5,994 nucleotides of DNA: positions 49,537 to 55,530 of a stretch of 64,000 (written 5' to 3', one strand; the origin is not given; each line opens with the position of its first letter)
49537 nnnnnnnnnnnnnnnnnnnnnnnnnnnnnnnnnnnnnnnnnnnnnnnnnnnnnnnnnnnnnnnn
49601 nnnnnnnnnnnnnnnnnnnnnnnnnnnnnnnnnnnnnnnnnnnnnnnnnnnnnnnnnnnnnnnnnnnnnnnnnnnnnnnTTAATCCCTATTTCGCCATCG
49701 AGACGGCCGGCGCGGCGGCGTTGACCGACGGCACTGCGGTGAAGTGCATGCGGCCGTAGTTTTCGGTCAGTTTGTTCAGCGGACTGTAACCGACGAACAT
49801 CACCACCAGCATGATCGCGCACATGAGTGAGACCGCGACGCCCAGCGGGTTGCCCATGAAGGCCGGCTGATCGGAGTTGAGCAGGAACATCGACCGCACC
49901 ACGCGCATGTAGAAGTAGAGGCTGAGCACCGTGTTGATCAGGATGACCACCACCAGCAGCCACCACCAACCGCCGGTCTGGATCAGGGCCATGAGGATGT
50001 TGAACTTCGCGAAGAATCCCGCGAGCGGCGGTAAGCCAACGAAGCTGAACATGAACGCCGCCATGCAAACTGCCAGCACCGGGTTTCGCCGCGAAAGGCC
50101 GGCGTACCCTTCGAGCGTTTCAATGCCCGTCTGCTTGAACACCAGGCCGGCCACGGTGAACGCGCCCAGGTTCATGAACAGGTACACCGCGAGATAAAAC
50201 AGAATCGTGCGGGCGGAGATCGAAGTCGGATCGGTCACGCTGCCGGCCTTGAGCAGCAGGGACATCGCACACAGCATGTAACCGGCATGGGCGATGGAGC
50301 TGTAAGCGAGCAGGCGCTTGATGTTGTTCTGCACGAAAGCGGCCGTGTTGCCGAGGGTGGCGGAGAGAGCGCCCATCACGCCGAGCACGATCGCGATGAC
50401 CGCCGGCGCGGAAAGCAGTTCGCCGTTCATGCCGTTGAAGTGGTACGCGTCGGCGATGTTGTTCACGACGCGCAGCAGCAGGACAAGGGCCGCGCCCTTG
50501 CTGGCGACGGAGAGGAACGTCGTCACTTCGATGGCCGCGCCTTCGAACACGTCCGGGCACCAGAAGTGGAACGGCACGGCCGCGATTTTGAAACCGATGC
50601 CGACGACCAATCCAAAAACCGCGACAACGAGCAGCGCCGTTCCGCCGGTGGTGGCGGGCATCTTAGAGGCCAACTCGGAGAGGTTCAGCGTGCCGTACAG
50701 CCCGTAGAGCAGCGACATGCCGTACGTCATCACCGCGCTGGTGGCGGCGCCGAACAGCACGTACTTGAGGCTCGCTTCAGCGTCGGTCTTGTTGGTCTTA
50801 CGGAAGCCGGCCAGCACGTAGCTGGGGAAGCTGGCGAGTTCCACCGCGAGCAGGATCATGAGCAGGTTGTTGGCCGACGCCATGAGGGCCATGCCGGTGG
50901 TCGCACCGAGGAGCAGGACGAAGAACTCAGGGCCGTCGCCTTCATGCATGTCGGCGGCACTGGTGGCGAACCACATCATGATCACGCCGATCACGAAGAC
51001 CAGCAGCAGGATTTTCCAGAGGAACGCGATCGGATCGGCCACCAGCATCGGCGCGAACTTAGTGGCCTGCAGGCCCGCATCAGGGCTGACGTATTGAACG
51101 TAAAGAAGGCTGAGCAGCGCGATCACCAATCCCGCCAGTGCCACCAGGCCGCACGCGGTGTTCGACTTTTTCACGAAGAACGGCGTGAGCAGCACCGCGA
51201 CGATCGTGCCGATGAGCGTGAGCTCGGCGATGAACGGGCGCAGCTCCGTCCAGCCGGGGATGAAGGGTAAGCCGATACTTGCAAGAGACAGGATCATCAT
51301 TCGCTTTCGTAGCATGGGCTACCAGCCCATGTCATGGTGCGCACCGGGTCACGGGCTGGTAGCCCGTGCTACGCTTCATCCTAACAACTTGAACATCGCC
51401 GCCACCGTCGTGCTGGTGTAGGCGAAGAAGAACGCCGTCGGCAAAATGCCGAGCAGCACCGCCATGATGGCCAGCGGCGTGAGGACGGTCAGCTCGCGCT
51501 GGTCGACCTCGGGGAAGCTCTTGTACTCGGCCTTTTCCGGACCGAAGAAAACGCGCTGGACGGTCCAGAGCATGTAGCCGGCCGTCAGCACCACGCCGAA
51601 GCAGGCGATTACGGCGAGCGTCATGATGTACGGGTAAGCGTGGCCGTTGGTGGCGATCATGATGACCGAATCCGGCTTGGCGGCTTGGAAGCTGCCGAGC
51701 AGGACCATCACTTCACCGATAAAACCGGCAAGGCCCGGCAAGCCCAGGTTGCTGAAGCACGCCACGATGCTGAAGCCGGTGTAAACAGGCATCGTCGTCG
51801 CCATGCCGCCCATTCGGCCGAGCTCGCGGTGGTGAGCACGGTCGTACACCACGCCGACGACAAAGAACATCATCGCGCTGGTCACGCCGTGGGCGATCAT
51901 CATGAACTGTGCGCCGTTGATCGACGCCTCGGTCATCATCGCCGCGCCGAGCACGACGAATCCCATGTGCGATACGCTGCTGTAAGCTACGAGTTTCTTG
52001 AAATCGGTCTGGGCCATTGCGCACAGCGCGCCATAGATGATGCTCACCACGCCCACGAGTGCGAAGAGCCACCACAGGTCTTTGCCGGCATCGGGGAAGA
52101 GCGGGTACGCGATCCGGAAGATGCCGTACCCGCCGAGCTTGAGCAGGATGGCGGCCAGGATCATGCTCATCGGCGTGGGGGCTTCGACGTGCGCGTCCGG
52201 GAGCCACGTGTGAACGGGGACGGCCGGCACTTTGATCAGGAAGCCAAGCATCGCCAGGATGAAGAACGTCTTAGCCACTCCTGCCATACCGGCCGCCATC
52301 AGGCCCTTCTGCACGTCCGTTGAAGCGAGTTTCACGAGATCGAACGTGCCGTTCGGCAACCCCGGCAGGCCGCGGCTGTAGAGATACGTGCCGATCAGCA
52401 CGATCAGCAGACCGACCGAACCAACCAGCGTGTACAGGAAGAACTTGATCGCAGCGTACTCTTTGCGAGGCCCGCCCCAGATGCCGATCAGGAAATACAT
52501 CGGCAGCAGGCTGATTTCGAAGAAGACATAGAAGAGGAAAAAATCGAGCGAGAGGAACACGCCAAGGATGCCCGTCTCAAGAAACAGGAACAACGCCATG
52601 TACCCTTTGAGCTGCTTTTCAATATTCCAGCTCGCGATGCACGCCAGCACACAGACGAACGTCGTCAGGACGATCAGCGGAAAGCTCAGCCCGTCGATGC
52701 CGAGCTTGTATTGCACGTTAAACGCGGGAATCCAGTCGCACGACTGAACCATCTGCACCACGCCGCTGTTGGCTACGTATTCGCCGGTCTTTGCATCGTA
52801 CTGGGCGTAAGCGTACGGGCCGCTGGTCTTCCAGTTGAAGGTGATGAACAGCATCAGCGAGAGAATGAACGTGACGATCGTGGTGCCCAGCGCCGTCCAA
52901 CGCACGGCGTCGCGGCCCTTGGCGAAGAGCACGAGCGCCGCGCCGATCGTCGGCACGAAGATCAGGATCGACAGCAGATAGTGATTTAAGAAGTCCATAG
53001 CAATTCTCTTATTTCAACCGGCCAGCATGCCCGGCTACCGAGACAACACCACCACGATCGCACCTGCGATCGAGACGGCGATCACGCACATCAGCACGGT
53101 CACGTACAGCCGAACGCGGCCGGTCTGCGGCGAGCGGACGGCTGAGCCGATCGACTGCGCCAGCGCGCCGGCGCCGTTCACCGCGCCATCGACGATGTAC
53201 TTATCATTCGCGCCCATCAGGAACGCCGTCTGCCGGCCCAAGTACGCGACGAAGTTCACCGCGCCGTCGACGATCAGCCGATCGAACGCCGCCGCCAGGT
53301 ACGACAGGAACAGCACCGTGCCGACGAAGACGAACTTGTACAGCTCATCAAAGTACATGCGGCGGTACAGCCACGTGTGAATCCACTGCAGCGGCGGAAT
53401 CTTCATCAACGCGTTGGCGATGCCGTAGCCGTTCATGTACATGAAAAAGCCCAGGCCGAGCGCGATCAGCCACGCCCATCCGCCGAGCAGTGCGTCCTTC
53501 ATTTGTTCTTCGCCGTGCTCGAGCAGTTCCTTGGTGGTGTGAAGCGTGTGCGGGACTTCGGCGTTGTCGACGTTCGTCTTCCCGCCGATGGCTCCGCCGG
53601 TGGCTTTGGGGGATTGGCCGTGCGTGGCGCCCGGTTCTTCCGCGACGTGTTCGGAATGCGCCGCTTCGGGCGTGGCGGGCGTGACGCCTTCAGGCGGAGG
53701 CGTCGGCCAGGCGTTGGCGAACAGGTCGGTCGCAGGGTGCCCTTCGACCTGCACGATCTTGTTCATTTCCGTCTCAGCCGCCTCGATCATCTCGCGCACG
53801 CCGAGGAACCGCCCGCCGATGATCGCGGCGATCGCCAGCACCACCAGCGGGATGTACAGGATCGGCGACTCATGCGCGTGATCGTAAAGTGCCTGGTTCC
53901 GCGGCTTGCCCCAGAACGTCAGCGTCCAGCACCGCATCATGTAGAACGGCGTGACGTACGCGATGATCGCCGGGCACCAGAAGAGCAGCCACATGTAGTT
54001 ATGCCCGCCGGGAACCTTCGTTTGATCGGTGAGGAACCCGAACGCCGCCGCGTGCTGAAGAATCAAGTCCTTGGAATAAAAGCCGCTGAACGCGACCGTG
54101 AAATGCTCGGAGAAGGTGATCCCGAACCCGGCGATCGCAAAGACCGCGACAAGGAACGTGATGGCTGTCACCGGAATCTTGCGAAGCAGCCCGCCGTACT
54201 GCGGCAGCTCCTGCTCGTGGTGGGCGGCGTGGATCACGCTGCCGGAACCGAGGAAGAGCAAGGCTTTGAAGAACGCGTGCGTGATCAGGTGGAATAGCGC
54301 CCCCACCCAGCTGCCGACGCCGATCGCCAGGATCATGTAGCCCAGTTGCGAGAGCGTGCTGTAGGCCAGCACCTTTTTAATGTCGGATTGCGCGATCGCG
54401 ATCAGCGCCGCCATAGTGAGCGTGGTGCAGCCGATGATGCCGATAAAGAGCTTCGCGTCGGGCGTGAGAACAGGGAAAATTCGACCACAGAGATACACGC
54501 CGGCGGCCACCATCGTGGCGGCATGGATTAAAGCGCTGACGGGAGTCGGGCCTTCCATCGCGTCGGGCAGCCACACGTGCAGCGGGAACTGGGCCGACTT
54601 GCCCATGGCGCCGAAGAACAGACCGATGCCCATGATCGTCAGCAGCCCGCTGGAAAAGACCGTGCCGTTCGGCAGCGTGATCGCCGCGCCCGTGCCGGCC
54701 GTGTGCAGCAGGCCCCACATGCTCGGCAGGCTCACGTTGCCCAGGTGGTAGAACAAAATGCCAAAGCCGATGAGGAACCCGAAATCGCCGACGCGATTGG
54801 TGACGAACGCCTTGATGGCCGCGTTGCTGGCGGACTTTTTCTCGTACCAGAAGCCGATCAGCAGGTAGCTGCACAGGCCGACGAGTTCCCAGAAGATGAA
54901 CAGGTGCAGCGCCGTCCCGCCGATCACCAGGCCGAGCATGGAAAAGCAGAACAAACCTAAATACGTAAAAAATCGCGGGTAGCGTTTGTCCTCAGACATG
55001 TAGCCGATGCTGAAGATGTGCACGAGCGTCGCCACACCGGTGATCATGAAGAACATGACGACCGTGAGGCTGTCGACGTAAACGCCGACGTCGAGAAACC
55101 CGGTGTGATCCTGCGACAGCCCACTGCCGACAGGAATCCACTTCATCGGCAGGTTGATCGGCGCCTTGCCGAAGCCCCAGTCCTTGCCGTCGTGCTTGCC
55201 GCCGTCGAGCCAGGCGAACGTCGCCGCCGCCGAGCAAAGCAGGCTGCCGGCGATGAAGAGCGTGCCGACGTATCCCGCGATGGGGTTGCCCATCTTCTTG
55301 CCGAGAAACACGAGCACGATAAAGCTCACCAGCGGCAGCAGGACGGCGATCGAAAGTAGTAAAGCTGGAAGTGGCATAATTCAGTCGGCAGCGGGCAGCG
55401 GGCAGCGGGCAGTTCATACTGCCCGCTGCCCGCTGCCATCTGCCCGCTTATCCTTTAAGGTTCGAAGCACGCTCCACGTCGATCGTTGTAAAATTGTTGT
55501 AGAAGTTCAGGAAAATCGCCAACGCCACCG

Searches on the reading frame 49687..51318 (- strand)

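Call 85: search_protein_families(library=pfam, proteins=[window:49687-51318:-], max_evalue=0.00001)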
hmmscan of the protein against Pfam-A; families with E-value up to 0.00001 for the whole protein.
window:49687-51318:- (543 aa): 1 family
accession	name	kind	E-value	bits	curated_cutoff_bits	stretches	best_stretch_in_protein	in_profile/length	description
PF00361.26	Proton_antipo_M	-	2.3e-60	204.7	21.5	1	149-459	1-289/294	NADH:quinone oxidoreductase/Mrp antiporter, TM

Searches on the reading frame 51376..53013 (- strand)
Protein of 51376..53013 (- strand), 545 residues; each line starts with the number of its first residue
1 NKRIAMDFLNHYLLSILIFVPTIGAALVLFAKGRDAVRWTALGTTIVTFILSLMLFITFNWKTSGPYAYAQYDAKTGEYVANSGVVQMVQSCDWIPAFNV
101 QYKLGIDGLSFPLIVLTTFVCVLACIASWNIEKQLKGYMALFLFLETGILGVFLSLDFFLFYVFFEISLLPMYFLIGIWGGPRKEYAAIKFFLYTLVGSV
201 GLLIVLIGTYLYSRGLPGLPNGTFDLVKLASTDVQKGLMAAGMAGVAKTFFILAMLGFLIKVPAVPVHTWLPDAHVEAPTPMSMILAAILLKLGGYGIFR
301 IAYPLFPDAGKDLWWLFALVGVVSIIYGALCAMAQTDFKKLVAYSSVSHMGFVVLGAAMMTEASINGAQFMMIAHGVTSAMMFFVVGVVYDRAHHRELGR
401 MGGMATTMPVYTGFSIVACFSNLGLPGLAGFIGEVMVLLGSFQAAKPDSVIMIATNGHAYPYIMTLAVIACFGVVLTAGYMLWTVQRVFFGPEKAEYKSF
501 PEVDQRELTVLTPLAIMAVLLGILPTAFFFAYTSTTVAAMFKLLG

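Call 85: search_protein_families(library=pfam, proteins=[window:51376-53013:-], max_evalue=0.00001)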
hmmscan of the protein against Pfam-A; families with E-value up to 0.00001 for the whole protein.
window:51376-53013:- (545 aa): 2 families
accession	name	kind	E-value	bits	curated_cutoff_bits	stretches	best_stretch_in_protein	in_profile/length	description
PF00361.26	Proton_antipo_M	-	4.8e-75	252.9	21.5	1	155-447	1-281/294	NADH:quinone oxidoreductase/Mrp antiporter, TM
PF01059.23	Oxidored_q5_N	-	1.5e-07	31.9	22.7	1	88-147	41-101/110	NADH-ubiquinone oxidoreductase chain 4, amino terminus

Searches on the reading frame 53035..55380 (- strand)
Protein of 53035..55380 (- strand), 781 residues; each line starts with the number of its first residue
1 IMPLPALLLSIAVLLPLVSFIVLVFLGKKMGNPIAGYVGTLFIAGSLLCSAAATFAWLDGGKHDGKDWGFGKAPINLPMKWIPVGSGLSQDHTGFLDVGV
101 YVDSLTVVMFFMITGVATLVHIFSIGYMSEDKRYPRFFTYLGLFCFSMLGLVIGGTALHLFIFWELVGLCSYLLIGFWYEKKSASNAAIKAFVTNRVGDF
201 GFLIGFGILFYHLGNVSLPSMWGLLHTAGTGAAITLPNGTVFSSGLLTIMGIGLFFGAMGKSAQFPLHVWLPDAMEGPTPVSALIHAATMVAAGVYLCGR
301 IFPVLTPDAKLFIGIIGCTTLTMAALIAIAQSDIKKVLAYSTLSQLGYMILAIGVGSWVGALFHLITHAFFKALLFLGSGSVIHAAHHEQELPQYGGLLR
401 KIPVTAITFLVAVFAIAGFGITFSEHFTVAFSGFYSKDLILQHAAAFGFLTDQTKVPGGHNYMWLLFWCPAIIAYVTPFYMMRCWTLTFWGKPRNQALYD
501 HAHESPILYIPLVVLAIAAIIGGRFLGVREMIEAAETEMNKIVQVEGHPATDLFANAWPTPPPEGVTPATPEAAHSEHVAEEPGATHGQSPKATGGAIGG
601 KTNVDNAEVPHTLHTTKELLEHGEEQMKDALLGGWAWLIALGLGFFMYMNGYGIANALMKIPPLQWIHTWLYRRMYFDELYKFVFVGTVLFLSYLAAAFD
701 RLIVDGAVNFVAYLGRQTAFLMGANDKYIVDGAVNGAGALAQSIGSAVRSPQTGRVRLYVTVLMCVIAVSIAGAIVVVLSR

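Call 85: search_protein_families(library=pfam, proteins=[window:53035-55380:-], max_evalue=0.00001)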
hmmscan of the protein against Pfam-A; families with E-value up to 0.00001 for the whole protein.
window:53035-55380:- (781 aa): 2 families
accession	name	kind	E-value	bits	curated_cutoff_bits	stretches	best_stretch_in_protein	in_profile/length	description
PF00361.26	Proton_antipo_M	-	1.7e-74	251.1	21.5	1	158-447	5-278/294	NADH:quinone oxidoreductase/Mrp antiporter, TM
PF00662.26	Proton_antipo_N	-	8.8e-17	61.2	24.5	1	96-138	9-51/51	NADH-Ubiquinone oxidoreductase (complex I), chain 5 N-terminus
